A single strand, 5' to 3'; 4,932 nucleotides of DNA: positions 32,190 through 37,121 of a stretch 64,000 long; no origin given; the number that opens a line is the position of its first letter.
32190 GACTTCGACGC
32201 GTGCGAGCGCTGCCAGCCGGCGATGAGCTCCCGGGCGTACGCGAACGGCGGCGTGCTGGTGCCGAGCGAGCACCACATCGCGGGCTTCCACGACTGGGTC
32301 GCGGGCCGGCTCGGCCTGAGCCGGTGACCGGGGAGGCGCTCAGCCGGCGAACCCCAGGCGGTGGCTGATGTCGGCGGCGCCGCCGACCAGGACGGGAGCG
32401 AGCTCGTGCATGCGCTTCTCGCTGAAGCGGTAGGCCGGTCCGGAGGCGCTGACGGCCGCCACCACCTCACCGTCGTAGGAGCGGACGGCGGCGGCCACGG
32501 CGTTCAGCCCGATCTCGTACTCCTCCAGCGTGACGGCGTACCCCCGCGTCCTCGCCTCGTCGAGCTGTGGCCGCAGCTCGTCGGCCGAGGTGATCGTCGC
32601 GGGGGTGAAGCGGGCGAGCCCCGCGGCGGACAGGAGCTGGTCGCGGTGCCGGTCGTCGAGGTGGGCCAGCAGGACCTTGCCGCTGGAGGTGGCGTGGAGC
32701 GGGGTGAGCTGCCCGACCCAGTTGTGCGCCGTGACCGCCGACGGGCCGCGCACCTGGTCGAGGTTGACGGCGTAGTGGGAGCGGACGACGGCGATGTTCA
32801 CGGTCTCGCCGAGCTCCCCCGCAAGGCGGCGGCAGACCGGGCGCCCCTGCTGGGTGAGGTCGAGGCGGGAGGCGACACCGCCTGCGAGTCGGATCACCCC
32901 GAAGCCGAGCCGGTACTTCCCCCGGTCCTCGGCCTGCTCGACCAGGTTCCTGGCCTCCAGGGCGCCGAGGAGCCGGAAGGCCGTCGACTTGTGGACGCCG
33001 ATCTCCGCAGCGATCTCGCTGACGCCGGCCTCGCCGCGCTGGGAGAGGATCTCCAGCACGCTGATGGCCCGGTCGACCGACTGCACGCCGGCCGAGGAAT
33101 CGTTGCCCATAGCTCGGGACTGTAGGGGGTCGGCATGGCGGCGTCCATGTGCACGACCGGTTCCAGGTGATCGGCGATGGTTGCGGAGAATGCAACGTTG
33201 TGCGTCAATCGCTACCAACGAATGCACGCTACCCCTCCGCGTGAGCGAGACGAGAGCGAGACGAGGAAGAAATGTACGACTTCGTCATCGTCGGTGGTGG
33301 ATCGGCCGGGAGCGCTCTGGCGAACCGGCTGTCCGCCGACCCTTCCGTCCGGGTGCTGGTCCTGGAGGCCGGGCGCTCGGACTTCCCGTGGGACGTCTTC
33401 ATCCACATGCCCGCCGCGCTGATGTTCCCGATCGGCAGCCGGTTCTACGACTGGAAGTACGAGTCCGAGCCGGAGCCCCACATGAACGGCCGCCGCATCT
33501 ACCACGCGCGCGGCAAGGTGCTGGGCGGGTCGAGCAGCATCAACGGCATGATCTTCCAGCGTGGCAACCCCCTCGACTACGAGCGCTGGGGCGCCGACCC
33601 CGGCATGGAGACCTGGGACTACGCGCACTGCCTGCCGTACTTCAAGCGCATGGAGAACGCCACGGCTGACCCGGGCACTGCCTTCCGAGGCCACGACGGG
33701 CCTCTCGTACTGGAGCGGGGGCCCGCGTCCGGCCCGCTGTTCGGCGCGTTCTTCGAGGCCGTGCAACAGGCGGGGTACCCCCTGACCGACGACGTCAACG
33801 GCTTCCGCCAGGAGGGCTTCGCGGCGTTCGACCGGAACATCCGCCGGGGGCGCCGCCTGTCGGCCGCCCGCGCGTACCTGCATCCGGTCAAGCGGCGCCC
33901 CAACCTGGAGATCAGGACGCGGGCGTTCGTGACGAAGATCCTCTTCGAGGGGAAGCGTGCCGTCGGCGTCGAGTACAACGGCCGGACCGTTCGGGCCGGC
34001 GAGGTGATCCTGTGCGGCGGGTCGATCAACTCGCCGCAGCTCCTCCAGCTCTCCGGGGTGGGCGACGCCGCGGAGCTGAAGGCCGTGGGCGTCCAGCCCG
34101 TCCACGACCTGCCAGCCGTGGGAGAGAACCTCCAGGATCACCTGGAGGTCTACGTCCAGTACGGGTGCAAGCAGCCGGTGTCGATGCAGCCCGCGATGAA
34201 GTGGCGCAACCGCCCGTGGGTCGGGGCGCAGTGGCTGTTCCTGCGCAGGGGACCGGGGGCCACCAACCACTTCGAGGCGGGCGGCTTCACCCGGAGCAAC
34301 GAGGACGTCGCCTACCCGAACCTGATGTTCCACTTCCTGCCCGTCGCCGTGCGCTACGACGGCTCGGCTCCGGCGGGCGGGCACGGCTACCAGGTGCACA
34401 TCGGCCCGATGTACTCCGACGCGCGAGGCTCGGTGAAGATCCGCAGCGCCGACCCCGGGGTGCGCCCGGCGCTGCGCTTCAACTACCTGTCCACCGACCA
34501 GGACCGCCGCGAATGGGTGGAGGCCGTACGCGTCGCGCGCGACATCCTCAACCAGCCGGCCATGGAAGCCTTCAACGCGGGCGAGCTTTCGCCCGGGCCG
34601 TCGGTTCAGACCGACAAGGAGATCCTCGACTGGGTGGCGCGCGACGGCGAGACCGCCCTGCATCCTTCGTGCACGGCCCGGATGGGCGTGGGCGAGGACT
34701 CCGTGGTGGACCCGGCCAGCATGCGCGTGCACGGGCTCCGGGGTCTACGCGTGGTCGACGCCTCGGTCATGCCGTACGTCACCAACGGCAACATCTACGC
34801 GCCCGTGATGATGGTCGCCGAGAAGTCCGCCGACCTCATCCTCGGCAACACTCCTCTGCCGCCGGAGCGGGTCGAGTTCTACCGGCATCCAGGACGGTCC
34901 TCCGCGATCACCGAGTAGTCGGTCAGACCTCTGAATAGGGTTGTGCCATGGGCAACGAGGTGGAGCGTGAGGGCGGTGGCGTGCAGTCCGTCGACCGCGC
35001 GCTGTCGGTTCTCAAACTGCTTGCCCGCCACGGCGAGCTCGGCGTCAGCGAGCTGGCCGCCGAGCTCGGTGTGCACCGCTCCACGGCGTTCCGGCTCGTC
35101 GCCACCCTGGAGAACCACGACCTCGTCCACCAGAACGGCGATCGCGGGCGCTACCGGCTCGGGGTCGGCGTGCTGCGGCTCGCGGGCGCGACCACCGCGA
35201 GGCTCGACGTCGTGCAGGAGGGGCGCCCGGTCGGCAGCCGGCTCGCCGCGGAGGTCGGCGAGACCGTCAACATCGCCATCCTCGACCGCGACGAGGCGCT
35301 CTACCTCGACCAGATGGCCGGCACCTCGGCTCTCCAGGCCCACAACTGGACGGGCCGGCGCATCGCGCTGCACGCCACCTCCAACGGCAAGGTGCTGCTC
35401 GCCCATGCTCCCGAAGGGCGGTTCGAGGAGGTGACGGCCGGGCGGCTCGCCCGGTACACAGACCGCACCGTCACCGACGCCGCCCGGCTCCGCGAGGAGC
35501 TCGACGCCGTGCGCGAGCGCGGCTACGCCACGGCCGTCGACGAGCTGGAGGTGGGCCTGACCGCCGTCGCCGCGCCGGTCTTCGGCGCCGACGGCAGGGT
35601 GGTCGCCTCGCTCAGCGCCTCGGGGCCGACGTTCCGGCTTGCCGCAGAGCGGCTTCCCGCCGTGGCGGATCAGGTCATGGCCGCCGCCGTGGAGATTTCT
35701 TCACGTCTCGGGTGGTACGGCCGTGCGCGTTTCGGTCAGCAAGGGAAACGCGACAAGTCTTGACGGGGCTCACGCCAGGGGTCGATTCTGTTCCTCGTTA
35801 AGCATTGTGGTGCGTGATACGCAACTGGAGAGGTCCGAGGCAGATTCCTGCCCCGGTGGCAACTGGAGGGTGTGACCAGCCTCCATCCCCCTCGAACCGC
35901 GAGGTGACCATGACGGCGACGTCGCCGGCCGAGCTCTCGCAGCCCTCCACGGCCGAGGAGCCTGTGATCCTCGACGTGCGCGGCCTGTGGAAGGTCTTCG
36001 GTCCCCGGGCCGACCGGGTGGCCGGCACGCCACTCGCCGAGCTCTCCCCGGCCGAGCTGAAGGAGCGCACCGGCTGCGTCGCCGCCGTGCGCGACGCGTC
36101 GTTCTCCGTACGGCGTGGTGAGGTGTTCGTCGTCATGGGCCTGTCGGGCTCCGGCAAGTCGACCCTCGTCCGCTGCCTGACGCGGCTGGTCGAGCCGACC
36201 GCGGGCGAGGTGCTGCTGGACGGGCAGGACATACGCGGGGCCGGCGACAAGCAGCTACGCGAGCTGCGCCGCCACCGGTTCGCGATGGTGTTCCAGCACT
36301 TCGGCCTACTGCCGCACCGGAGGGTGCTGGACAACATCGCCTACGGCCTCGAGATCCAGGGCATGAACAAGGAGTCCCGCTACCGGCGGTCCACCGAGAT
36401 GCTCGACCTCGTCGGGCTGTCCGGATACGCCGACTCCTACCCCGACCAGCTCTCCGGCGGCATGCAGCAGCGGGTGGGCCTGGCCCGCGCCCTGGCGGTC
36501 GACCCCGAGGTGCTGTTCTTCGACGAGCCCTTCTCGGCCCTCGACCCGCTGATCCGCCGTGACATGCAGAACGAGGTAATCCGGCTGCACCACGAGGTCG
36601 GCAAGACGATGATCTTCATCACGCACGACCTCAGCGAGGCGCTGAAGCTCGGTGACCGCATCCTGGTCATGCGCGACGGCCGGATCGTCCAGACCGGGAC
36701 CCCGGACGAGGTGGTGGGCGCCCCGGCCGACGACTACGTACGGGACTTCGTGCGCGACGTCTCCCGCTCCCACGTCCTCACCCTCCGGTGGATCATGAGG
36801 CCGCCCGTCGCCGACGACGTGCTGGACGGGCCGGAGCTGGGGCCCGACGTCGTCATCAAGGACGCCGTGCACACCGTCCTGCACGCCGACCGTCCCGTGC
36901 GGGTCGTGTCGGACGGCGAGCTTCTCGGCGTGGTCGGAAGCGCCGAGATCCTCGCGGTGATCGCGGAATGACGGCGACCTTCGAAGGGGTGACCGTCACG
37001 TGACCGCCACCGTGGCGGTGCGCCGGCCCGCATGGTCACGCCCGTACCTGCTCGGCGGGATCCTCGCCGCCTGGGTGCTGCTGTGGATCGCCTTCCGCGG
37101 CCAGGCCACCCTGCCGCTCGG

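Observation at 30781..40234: A shared tandem 17-bp operator defines an IclR betaine regulon at all four upstream regions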

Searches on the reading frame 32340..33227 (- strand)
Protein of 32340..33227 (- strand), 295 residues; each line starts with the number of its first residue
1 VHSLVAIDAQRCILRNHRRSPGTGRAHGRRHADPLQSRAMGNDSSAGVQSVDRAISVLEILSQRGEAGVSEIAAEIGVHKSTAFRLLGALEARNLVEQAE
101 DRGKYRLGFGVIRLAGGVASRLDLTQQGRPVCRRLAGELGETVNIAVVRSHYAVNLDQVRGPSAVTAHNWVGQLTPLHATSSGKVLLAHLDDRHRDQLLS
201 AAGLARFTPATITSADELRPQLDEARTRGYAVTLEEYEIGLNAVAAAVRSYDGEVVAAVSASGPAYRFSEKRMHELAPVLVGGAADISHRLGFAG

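Call 8: search_protein_families(library=pfam, proteins=[window:32340-33227:-])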
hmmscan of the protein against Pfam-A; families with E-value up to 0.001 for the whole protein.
window:32340-33227:- (295 aa): 6 families
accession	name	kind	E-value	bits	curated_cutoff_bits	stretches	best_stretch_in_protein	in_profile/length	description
PF01614.24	IclR_C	-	7.6e-44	149.8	24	1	118-289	3-174/174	Bacterial transcriptional regulator IclR C-terminal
PF09339.16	HTH_IclR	-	1.4e-14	54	22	1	50-98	1-50/52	IclR helix-turn-helix domain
PF01047.28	MarR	-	1e-07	32.1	24.6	1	55-97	6-48/59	MarR family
PF12802.13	MarR_2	-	1.4e-06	28.8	27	1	54-103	7-57/61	MarR family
PF25213.1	HVO_A0261_N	-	1.7e-06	28.2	35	1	50-107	9-63/86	HVO_A0261 N-terminal domain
PF01978.25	TrmB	-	8.5e-05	22.8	25.6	1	56-102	12-58/68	Sugar-specific transcriptional regulator TrmB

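Call 26: search_protein_families(library=ncbifam, proteins=[window:32340-33110:-])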
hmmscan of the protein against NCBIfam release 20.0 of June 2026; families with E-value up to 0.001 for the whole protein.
window:32340-33110:- (256 aa): 10 families
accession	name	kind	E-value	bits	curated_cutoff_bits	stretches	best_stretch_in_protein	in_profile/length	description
NF045644.1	TransRegBhcR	equivalog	9e-58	195.6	350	1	4-253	17-266/267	HTH-type transcriptional regulator BhcR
TIGR02431.1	pcaR_pcaU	subfamily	7.4e-43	146.6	284.75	1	8-251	4-247/248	beta-ketoadipate pathway transcriptional regulators, PcaR/PcaU/PobR family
NF007548.0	PRK10163.1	equivalog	2.9e-42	144.7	406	1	7-254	19-267/271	HTH-type transcriptional repressor AllR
NF008601.2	PRK11569.1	equivalog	3.3e-40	138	380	1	5-252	22-272/276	glyoxylate bypass operon transcriptional repressor IclR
NF011671.1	PRK15090.1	equivalog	1.4e-37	129.3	275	1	6-254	7-255/256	DNA-binding transcriptional regulator KdgR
NF007341.0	PRK09834.1-3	equivalog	2.7e-13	49.7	269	1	8-220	6-225/274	DNA-binding transcriptional regulator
NF007339.0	PRK09834.1-1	equivalog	8.6e-12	44.9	299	1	4-220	15-233/271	DNA-binding transcriptional regulator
NF007342.0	PRK09834.1-4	equivalog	8.5e-11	41.3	251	1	4-219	6-221/263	DNA-binding transcriptional regulator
TIGR01884.1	cas_HTH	subfamily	9.5e-09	34.9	60.2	1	13-65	142-194/202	CRISPR-associated CARF protein Csa3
NF033788.1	HTH_metalloreg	subfamily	0.00025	20.8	55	1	16-61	14-59/77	metalloregulator ArsR/SmtB family transcription factor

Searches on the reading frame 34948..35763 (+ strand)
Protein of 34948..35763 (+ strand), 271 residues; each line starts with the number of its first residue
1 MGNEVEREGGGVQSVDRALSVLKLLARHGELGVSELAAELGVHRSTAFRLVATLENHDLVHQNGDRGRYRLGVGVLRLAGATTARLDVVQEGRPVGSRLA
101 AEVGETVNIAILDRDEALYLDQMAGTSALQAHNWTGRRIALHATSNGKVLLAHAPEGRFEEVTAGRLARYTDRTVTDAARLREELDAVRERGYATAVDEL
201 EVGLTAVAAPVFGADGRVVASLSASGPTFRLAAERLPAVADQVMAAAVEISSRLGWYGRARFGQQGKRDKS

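Call 8: search_protein_families(library=pfam, proteins=[window:34948-35763:+])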
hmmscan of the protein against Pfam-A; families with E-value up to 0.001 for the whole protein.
window:34948-35763:+ (271 aa): 11 families
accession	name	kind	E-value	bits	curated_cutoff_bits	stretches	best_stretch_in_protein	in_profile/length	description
PF01614.24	IclR_C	-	9.2e-43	146.2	24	1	82-251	3-173/174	Bacterial transcriptional regulator IclR C-terminal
PF09339.16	HTH_IclR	-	2.4e-16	59.7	22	1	14-63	1-51/52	IclR helix-turn-helix domain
PF01047.28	MarR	-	7.2e-08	32.6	24.6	1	19-61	6-48/59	MarR family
PF12802.13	MarR_2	-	1.3e-07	32.1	27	1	18-63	7-53/61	MarR family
PF25213.1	HVO_A0261_N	-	2.8e-06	27.6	35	1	16-71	11-63/86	HVO_A0261 N-terminal domain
PF08279.18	HTH_11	-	0.00012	22.4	25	0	17-55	1-40/55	HTH domain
PF13384.12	HTH_23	-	0.00013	22.1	24.6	1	15-54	4-41/50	Homeodomain-like domain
PF01978.25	TrmB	-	0.00035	20.8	25.6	1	21-64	13-56/68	Sugar-specific transcriptional regulator TrmB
PF02082.26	Rrf2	-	0.00044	20.9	30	1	15-72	5-66/132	Iron-dependent Transcriptional regulator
PF13551.12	HTH_29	-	0.00048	20.6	28.1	1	24-69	6-53/64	Winged helix-turn helix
PF01022.26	HTH_5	-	0.0008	19.7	22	0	19-60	5-45/47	Bacterial regulatory protein, arsR family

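Call 26: search_protein_families(library=ncbifam, proteins=[window:34948-35763:+])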
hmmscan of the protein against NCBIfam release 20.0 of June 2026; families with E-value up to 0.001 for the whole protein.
window:34948-35763:+ (271 aa): 11 families
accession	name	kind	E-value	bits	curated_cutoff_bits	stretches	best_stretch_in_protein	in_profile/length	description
NF045644.1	TransRegBhcR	equivalog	4.5e-59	199.9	350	1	6-255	16-266/267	HTH-type transcriptional regulator BhcR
NF011671.1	PRK15090.1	equivalog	5.5e-46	156.9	275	1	7-256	5-255/256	DNA-binding transcriptional regulator KdgR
TIGR02431.1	pcaR_pcaU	subfamily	5.7e-43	147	284.75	1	12-250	5-244/248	beta-ketoadipate pathway transcriptional regulators, PcaR/PcaU/PobR family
NF007548.0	PRK10163.1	equivalog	2.6e-38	131.7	406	1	11-256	20-267/271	HTH-type transcriptional repressor AllR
NF008601.2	PRK11569.1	equivalog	2e-37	128.8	380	1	7-255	21-273/276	glyoxylate bypass operon transcriptional repressor IclR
NF007342.0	PRK09834.1-4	equivalog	4.7e-16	58.6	251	1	11-223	10-224/263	DNA-binding transcriptional regulator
NF007341.0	PRK09834.1-3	equivalog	3e-14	52.8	269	1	12-223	7-226/274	DNA-binding transcriptional regulator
NF007339.0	PRK09834.1-1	equivalog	1.1e-12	47.8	299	1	7-223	15-234/271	DNA-binding transcriptional regulator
TIGR01884.1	cas_HTH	subfamily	7.9e-09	35.2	60.2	1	16-68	142-194/202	CRISPR-associated CARF protein Csa3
NF033788.1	HTH_metalloreg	subfamily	2.2e-05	24.2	55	1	19-63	14-58/77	metalloregulator ArsR/SmtB family transcription factor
NF053606.1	Sta1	subfamily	0.00041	20.4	80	1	16-64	20-68/100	Sta1 family transcriptional regulator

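Call 60: search_solved_structures(query=window:34948-35760:+, max_evalue=1e-20)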
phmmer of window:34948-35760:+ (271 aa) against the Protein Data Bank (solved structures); distinct sequences matched with E-value up to 1e-20: 7.
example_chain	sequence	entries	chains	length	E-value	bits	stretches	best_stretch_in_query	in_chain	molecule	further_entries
1mkm_A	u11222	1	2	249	1.7e-27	99.7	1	12-256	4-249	IclR transcriptional regulator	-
3r4k_A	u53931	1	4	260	9.8e-27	97.3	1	12-256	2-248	Transcriptional regulator, IclR family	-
1ysp_A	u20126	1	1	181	3.9e-24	88.7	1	99-258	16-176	Transcriptional regulator kdgR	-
5tjj_A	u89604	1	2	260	1.5e-23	86.8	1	12-260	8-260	Transcriptional regulator, IclR family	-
2g7u_A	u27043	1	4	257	2.6e-22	82.8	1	9-258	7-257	transcriptional regulator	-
1tf1_A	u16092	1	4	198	4.2e-21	78.8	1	85-256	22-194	Negative regulator of allantoin and glyoxylate utilization operons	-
2o0y_A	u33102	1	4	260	6.4e-21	78.2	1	10-252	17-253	Transcriptional regulator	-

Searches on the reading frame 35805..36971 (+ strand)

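Call 8: search_protein_families(library=pfam, proteins=[window:35805-36971:+])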
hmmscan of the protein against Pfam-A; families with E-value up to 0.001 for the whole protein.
window:35805-36971:+ (388 aa): 5 families
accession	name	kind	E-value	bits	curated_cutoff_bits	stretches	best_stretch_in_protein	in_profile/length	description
PF00005.33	ABC_tran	-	4.3e-34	118.5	25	1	96-243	2-136/137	ABC transporter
PF13304.12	AAA_21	-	1.3e-07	32.4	27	1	208-276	230-300/304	AAA domain, putative AbiEii toxin, Type IV TA system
PF13191.12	AAA_16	-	4.4e-05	24.5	32.6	1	92-132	9-51/167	AAA ATPase domain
PF09818.15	ABC_ATPase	-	0.00045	19.8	23.2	0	215-282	157-224/283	P-loop domain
PF13555.12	AAA_29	-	0.00095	19.3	27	0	100-132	17-49/61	P-loop containing region of AAA domain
